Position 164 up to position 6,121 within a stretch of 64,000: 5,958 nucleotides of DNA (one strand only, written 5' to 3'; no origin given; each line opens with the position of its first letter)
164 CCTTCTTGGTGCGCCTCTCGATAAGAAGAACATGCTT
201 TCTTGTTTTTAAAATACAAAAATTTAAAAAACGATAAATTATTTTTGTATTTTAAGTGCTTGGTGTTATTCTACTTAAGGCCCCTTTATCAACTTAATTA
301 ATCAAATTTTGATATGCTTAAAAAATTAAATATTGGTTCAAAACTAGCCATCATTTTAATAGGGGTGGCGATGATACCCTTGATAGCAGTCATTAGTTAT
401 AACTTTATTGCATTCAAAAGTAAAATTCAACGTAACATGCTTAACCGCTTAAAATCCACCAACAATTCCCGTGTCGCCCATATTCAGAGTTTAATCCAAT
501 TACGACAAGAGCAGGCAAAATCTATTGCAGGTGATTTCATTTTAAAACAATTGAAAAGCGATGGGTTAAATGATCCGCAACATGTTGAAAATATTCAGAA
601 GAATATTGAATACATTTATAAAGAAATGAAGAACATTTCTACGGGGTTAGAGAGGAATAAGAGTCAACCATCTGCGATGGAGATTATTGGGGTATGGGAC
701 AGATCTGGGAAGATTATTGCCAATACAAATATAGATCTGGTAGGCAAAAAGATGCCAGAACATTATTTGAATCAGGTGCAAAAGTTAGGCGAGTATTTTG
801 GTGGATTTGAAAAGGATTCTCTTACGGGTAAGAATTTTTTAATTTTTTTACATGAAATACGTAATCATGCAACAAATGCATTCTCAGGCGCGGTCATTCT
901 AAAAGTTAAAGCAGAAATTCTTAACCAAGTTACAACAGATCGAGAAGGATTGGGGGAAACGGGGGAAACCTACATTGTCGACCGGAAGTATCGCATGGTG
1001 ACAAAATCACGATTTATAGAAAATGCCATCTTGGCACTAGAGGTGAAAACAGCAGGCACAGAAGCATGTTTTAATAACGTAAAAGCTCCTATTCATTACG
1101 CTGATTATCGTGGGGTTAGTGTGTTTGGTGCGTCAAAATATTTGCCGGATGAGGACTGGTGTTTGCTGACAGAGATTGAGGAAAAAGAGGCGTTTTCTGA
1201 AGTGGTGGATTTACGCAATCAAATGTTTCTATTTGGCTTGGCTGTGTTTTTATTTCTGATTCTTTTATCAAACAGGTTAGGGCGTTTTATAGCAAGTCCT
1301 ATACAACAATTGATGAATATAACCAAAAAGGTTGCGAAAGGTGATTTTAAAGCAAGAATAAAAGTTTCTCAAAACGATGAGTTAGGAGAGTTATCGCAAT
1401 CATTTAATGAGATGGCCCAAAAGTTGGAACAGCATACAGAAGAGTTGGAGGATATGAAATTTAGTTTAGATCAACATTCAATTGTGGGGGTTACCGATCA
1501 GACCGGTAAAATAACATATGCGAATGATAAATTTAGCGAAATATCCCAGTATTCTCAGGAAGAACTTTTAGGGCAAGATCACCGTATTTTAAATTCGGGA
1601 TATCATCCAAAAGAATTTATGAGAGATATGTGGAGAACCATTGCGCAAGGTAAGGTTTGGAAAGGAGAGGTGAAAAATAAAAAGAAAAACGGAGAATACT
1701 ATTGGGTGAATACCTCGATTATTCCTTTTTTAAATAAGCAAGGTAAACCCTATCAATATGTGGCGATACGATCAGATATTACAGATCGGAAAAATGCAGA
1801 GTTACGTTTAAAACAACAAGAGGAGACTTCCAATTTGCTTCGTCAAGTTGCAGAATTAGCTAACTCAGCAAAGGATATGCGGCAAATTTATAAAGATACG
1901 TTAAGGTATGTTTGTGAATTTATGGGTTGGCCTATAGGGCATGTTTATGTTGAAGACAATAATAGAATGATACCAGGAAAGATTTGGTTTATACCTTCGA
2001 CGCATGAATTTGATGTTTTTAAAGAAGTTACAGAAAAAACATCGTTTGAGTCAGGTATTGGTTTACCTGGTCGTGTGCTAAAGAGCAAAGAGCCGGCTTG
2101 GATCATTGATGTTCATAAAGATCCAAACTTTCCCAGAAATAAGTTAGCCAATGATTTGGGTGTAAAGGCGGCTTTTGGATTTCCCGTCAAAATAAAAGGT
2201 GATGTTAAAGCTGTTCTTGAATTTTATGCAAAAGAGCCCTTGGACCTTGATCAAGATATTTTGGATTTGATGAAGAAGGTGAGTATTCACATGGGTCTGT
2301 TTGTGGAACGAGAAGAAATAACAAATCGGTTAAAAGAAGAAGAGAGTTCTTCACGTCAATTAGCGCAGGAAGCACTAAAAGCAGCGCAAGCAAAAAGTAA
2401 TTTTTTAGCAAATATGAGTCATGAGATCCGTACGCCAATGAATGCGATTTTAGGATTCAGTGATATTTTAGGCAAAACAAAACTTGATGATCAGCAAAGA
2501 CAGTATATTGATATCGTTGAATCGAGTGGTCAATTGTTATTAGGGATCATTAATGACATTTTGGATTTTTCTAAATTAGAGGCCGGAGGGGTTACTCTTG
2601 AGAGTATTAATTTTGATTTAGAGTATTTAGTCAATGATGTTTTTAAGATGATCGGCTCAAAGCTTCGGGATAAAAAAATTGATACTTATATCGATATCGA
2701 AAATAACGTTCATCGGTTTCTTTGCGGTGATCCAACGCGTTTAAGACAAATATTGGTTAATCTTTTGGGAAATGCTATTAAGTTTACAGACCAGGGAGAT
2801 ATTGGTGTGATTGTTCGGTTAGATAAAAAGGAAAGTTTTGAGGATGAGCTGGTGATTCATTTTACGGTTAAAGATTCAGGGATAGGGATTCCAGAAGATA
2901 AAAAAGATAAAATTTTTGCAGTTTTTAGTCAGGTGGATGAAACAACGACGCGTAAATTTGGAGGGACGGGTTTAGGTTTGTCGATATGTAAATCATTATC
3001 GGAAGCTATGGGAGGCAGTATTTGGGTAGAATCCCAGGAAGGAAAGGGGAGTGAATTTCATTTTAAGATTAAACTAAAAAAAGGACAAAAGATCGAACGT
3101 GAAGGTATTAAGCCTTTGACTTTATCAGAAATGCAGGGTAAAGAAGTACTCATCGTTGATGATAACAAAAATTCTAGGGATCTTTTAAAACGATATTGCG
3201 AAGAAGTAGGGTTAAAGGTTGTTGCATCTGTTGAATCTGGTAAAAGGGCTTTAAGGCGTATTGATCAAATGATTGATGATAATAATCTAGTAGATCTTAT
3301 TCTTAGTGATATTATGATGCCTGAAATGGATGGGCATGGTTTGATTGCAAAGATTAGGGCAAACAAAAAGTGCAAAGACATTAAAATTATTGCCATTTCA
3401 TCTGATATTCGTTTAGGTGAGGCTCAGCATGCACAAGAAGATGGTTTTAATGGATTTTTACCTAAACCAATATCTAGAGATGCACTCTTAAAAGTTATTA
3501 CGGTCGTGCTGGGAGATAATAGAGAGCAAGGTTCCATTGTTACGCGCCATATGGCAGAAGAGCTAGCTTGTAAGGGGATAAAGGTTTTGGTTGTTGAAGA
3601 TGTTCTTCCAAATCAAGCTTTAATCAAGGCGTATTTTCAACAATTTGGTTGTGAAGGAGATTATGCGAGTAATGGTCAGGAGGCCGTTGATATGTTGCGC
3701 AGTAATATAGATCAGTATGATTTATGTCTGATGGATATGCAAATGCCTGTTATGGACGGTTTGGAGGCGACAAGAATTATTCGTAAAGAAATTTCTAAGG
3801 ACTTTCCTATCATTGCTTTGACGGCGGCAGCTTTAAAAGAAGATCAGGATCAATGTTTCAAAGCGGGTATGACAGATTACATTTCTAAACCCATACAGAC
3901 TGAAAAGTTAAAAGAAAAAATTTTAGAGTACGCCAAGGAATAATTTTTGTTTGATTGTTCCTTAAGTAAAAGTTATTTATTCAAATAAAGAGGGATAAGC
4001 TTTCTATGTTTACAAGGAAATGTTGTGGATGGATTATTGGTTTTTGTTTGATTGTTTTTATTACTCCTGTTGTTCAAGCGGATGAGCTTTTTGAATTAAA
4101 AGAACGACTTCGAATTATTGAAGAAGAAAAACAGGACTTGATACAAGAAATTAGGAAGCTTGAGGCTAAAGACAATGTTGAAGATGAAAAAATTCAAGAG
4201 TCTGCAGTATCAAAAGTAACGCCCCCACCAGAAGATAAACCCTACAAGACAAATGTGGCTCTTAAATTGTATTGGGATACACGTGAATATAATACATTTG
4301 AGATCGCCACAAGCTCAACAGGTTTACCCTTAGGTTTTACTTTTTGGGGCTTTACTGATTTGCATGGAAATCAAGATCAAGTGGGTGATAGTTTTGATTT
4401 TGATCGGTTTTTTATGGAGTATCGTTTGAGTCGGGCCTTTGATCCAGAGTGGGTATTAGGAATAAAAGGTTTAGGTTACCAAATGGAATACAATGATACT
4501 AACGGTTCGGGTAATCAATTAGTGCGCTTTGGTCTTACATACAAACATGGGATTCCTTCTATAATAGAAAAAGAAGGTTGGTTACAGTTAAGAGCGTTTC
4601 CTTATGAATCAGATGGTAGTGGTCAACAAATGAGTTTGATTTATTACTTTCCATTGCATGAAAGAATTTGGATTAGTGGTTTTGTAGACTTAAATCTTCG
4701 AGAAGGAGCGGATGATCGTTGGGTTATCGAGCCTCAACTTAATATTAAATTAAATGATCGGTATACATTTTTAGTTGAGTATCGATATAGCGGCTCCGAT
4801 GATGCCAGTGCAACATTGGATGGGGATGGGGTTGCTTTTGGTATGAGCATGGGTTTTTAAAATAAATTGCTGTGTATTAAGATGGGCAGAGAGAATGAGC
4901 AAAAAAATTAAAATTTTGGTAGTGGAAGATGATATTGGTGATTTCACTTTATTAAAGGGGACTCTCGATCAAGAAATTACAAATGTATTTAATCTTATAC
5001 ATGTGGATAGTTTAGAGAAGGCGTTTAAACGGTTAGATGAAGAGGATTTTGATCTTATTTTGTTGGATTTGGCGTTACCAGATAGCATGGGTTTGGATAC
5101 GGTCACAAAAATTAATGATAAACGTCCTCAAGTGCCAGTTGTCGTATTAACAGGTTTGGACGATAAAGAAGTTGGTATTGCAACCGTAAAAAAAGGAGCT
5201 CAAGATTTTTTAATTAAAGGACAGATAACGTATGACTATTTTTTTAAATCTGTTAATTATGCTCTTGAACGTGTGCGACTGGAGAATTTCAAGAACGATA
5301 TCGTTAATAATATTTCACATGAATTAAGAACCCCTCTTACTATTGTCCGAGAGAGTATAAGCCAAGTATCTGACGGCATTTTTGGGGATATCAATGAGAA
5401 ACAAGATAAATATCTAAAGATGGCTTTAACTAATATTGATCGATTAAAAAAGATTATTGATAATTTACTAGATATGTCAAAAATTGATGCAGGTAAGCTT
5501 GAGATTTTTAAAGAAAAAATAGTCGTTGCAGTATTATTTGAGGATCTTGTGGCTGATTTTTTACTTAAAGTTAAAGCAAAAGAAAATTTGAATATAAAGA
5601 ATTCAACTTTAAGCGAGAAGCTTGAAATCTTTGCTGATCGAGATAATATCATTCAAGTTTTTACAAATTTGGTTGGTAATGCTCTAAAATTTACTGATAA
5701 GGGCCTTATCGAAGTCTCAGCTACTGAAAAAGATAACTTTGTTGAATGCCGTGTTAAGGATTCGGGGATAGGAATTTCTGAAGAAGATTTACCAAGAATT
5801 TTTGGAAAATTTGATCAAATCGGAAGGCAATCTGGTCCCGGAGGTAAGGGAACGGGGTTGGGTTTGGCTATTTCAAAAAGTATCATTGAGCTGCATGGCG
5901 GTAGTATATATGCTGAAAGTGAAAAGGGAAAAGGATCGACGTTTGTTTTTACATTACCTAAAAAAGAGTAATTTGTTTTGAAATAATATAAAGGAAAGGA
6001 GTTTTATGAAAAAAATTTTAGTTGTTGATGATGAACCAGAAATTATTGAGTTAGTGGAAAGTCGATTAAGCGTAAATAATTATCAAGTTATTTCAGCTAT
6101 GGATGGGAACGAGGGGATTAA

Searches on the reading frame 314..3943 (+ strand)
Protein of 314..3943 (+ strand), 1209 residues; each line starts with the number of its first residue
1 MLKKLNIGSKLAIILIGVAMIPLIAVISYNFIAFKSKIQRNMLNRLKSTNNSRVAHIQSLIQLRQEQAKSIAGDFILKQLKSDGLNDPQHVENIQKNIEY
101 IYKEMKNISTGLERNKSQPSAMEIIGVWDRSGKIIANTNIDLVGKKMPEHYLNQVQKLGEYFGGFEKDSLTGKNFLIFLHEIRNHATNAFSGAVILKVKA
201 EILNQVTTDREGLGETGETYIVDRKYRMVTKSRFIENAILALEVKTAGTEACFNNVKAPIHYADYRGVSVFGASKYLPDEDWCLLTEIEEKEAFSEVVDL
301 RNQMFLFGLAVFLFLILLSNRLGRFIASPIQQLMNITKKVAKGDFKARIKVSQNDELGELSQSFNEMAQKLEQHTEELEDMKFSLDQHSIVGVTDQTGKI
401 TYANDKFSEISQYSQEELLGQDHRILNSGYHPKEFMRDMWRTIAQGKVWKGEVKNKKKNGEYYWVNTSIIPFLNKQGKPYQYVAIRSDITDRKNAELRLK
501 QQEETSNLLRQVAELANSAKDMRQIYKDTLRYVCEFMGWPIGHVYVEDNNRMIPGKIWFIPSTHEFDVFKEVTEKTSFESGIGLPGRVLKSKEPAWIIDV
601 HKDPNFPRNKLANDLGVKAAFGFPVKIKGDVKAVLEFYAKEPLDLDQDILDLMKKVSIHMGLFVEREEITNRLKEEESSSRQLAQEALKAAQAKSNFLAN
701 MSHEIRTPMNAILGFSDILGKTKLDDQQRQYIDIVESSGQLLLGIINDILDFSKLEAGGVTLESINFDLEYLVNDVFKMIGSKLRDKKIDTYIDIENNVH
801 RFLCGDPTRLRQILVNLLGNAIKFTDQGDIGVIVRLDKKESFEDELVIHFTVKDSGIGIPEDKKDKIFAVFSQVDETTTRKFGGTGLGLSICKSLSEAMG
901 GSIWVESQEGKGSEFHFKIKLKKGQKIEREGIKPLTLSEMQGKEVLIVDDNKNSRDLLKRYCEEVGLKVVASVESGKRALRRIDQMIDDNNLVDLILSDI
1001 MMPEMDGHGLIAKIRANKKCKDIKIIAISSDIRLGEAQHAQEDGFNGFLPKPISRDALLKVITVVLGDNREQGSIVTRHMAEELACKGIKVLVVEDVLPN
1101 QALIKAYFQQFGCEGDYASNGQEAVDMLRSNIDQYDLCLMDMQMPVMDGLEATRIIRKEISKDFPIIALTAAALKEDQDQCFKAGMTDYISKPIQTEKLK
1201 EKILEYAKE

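Call 60: search_protein_families(library=pfam, proteins=[window:314-3943:+], max_evalue=0.00001)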
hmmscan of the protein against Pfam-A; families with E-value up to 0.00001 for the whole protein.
window:314-3943:+ (1209 aa): 10 families
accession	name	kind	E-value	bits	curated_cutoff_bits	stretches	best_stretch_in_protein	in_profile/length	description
PF00072.30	Response_reg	-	5.7e-49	165.4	30.2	2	1091-1203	1-110/111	Response regulator receiver domain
PF02518.31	HATPase_c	-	5.1e-32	111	26.4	1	805-922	1-110/111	Histidine kinase-, DNA gyrase B-, and HSP90-like ATPase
PF00512.31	HisKA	-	1.5e-22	79.8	26.9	1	693-758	1-66/66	His Kinase A (phospho-acceptor) domain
PF13426.13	PAS_9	-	2.3e-17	63.6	27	1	390-491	4-103/103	PAS domain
PF00672.30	HAMP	-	1.5e-15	57.6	25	1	322-373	2-53/53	HAMP domain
PF08447.18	PAS_3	-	9.4e-15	55.1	25.6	1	401-485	2-88/89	PAS fold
PF13185.12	GAF_2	-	2.3e-12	47.7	28.6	1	520-663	2-134/136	GAF domain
PF00989.32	PAS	-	4.1e-12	46.5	22.6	1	389-488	12-112/113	PAS fold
PF08448.16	PAS_4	-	8.4e-11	42.5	23.1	1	390-493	7-109/110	PAS fold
PF01590.32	GAF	-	8.4e-08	33.3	22.4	1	521-660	1-129/133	GAF domain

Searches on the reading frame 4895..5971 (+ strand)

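Call 60: search_protein_families(library=pfam, proteins=[window:4895-5971:+], max_evalue=0.00001)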
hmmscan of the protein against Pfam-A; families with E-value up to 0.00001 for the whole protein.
window:4895-5971:+ (358 aa): 3 families
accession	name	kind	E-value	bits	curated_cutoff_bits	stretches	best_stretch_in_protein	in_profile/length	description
PF02518.31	HATPase_c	-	1.3e-31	109.7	26.4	1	248-357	2-110/111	Histidine kinase-, DNA gyrase B-, and HSP90-like ATPase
PF00072.30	Response_reg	-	6.8e-18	65.3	30.2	1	7-108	1-99/111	Response regulator receiver domain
PF00512.31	HisKA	-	5.7e-16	58.8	26.9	1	133-200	2-66/66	His Kinase A (phospho-acceptor) domain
